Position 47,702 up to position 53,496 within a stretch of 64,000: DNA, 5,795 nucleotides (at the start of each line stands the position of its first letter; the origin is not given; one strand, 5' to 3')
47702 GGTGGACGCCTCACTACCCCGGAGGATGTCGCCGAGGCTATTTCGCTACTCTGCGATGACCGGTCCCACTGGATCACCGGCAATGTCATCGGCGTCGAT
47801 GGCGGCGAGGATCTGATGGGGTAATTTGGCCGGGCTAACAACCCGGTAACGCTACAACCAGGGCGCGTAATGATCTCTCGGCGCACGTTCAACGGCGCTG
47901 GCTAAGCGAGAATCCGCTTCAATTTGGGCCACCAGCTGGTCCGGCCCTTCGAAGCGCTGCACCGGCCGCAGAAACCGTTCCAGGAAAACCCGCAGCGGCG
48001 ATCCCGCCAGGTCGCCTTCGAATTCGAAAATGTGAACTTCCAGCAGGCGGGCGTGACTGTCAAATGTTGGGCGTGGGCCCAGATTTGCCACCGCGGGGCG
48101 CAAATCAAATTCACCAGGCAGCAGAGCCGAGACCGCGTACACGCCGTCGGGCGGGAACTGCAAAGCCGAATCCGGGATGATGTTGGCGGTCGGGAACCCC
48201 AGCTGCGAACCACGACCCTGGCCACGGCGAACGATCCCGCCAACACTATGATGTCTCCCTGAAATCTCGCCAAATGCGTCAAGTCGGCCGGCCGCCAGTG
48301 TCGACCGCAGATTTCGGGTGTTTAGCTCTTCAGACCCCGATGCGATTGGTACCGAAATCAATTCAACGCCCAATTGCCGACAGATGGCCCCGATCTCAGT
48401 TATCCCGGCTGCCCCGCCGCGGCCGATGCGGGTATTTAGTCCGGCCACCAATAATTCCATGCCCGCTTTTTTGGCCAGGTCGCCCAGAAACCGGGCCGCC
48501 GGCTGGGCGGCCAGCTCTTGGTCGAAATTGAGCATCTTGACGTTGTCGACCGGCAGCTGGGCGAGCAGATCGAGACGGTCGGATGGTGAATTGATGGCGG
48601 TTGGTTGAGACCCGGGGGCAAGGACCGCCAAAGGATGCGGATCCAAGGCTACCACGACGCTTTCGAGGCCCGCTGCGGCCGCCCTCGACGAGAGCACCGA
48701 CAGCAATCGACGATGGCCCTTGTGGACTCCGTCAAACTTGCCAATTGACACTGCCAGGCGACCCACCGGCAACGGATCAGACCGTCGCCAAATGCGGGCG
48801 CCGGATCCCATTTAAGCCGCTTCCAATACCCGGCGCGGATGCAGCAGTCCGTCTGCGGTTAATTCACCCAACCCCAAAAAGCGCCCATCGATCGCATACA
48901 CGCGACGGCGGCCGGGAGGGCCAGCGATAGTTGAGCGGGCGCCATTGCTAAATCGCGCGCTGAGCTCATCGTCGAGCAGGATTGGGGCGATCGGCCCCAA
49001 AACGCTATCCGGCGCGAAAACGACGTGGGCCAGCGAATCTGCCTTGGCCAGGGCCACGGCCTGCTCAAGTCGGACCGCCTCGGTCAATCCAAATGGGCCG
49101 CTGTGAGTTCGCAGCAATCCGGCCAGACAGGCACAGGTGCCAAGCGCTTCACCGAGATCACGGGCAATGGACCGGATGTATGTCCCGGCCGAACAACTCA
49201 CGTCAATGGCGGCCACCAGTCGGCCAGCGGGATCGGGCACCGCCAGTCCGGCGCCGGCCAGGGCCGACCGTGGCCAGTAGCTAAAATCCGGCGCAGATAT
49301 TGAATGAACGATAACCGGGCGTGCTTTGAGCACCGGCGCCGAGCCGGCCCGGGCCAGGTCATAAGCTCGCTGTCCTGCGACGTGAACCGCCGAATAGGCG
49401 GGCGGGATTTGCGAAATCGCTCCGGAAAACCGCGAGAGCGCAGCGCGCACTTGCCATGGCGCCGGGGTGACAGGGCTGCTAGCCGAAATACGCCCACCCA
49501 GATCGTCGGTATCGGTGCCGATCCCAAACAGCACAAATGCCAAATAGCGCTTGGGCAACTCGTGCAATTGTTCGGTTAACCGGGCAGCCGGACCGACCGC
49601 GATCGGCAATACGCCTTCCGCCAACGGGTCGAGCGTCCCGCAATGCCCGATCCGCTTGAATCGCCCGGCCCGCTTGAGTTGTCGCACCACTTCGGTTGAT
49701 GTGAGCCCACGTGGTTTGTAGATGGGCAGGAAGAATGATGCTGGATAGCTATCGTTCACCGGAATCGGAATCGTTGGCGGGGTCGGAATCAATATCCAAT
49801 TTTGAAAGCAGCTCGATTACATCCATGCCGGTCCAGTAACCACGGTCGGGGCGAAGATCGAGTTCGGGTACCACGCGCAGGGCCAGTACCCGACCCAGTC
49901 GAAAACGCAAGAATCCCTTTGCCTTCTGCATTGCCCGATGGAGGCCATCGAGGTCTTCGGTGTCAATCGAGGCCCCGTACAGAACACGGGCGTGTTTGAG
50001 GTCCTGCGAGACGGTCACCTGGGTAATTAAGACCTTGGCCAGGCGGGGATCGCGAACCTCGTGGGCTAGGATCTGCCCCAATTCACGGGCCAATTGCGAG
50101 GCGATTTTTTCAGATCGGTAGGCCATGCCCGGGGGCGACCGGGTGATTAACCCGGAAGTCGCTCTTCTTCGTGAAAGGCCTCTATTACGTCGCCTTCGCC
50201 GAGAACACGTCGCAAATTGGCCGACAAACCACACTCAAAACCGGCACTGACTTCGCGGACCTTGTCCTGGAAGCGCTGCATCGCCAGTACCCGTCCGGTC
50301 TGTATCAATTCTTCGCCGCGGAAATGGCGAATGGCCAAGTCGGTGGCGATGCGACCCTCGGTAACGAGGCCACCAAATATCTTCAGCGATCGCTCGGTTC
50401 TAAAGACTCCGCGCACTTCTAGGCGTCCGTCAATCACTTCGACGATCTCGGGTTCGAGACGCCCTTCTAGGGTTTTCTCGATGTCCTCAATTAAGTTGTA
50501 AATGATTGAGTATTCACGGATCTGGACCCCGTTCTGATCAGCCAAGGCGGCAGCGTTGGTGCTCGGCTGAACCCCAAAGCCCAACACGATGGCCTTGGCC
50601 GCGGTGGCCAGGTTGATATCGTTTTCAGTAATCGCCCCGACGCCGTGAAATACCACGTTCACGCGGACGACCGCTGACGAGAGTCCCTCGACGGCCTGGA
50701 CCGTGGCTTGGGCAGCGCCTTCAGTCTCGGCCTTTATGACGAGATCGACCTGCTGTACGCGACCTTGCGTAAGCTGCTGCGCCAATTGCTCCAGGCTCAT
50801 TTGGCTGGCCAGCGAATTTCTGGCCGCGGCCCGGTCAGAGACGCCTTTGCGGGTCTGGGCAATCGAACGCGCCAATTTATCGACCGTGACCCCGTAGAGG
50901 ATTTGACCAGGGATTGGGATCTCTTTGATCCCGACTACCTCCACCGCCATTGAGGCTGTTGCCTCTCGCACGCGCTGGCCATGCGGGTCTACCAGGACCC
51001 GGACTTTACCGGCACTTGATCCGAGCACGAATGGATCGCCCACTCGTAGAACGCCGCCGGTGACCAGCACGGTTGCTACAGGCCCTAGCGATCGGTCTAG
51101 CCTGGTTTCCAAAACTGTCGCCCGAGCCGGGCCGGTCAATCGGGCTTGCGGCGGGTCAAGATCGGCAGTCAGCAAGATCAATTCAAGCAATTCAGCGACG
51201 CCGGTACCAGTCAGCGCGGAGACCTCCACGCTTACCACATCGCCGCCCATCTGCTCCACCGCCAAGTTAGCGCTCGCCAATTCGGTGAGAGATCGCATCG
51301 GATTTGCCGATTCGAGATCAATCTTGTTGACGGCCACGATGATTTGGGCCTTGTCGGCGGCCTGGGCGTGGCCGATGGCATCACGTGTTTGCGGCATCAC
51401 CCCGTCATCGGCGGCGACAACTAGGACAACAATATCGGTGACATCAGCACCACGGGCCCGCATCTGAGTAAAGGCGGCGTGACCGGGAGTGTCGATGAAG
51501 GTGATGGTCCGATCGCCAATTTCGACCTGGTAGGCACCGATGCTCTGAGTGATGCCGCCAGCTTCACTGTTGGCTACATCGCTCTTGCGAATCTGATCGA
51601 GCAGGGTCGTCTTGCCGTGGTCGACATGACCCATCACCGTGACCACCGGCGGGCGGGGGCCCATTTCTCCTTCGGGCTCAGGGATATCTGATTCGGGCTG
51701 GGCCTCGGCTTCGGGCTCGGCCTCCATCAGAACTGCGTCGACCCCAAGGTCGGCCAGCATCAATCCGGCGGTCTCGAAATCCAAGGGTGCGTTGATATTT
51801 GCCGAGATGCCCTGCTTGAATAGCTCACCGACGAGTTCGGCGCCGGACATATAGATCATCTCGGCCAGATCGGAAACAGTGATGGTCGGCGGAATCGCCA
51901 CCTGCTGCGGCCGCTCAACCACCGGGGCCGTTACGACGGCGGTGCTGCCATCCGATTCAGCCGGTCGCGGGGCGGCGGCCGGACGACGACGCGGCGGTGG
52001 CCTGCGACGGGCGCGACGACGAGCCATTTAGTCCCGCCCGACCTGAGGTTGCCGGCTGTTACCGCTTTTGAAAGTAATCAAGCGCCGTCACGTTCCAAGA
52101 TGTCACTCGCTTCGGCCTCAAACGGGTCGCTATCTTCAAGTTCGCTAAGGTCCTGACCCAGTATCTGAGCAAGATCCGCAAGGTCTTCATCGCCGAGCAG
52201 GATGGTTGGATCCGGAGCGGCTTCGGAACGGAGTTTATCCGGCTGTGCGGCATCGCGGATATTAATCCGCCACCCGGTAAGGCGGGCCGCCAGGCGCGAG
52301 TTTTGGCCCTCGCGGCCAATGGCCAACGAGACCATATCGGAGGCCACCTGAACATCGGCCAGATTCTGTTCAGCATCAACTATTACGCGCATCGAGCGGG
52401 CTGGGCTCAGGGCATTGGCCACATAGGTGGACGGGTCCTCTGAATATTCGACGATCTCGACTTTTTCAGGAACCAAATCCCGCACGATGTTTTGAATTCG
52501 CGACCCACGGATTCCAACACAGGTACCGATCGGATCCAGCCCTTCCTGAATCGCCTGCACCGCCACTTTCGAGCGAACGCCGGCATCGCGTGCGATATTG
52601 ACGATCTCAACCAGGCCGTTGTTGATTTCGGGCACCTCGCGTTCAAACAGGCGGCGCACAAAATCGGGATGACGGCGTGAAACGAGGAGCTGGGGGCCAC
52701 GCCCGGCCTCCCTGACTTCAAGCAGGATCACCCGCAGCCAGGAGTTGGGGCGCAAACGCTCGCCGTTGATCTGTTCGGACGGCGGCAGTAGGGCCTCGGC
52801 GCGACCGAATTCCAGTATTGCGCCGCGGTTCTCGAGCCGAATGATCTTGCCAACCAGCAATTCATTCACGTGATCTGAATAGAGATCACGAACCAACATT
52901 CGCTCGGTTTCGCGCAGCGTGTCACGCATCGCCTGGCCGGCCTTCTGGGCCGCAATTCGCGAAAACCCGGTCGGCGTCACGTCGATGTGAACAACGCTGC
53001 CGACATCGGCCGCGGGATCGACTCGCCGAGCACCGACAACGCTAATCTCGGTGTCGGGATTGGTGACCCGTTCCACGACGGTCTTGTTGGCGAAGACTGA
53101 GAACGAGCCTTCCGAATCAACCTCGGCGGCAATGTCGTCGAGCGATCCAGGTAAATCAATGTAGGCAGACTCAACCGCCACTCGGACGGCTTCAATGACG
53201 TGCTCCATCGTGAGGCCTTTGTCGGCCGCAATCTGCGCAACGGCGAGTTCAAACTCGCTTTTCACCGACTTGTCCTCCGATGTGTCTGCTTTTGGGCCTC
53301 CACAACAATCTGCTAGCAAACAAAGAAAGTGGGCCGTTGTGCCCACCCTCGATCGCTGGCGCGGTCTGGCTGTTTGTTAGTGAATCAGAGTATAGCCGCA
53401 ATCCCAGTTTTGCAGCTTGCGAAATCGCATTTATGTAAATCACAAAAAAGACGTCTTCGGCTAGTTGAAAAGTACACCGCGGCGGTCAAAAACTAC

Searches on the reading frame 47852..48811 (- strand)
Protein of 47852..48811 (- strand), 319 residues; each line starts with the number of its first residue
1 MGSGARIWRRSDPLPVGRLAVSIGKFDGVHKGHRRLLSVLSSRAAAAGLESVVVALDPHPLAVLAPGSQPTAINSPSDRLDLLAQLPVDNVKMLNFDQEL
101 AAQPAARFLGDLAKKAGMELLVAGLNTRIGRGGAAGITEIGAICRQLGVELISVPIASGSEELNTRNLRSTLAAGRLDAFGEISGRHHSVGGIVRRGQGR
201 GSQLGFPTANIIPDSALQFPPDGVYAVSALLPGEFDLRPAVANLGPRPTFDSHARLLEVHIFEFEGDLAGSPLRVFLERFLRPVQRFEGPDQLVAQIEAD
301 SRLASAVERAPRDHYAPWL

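Call 62: search_protein_families(library=pfam, proteins=[window:47852-48811:-])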
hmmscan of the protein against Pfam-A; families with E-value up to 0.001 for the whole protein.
window:47852-48811:- (319 aa): 2 families
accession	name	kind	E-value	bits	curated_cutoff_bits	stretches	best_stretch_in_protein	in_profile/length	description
PF01687.23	Flavokinase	-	2.5e-32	112.2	19.6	1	185-305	2-121/124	Riboflavin kinase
PF06574.18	FAD_syn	-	2.3e-31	109.2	27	1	19-156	8-146/158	FAD synthetase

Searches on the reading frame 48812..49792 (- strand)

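Call 62: search_protein_families(library=pfam, proteins=[window:48812-49792:-])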
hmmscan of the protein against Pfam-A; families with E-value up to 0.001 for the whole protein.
window:48812-49792:- (326 aa): 3 families
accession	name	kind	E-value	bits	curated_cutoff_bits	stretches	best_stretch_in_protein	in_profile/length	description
PF01509.24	TruB_N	-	1.8e-39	136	27.3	1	40-206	1-149/149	TruB family pseudouridylate synthase (N terminal domain)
PF09157.17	TruB-C_2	-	1.8e-10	41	21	1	271-323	3-57/57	Pseudouridine synthase II TruB, C-terminal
PF16198.10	TruB_C_2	-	6e-08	33.1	29.3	1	207-249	1-43/66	tRNA pseudouridylate synthase B C-terminal domain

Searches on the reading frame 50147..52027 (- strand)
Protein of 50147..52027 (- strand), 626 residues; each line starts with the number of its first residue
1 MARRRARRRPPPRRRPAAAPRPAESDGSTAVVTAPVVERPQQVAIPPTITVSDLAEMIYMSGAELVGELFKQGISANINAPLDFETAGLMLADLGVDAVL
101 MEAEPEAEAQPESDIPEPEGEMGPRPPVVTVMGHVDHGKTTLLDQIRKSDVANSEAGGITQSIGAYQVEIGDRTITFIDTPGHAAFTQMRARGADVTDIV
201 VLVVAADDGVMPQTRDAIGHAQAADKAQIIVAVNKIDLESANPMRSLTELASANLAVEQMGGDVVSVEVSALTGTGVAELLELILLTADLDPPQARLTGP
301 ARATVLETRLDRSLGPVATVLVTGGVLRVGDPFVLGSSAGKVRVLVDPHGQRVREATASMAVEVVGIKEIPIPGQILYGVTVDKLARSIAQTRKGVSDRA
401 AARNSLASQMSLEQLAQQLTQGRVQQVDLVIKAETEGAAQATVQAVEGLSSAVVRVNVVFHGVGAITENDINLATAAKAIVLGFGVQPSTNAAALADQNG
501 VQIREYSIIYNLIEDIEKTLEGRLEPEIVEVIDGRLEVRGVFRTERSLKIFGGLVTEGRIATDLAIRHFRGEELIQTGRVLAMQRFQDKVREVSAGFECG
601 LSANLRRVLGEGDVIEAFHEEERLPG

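Call 62: search_protein_families(library=pfam, proteins=[window:50147-52027:-])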
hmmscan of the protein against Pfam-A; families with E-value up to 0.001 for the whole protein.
window:50147-52027:- (626 aa): 11 families
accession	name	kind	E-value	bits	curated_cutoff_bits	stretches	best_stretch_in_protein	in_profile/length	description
PF00009.33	GTP_EFTU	-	9.6e-36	123.6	26.5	1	129-285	6-183/188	Elongation factor Tu GTP binding domain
PF11987.13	IF-2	-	3.9e-32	111.1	27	1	406-517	6-117/117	Translation-initiation factor 2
PF22042.2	EF-G_D2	-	2.9e-20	72.6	27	1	300-377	1-81/84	Elongation factor G domain 2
PF01926.29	MMR_HSR1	-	7.1e-11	42.7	21.9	1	129-235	2-113/113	50S ribosome-binding GTPase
PF04760.21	IF2_N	-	3.6e-10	39.9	25.3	1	47-96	2-52/53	Translation initiation factor IF-2, N-terminal region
PF00025.27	Arf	-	8.5e-07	29.1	22.3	1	132-284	20-170/174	ADP-ribosylation factor family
PF00071.28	Ras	-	1.7e-05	24.9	21.6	1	130-285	3-157/162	Ras family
PF03144.31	GTP_EFTU_D2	-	7.7e-05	23.5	30.3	0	552-606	5-61/73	Elongation factor Tu domain 2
PF02421.24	FeoB_N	-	0.00053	20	27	0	129-282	3-154/156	Ferrous iron transport protein B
PF09439.16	SRPRB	-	0.00077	19.3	25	0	127-211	4-85/178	Signal recognition particle receptor beta subunit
PF10662.15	PduV-EutP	-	0.00082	19.6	21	0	129-283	4-140/143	Ethanolamine utilisation - propanediol utilisation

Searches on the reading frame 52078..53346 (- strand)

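Call 62: search_protein_families(library=pfam, proteins=[window:52078-53346:-])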
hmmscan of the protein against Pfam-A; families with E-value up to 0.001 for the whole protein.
window:52078-53346:- (422 aa): 2 families
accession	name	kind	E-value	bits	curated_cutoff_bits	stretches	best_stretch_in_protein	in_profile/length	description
PF08529.16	NusA_N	-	1.1e-24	87.4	23.8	1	31-149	1-118/119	NusA N-terminal domain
PF13184.12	KH_5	-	3.3e-24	85.2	27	1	255-322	1-68/69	NusA-like KH domain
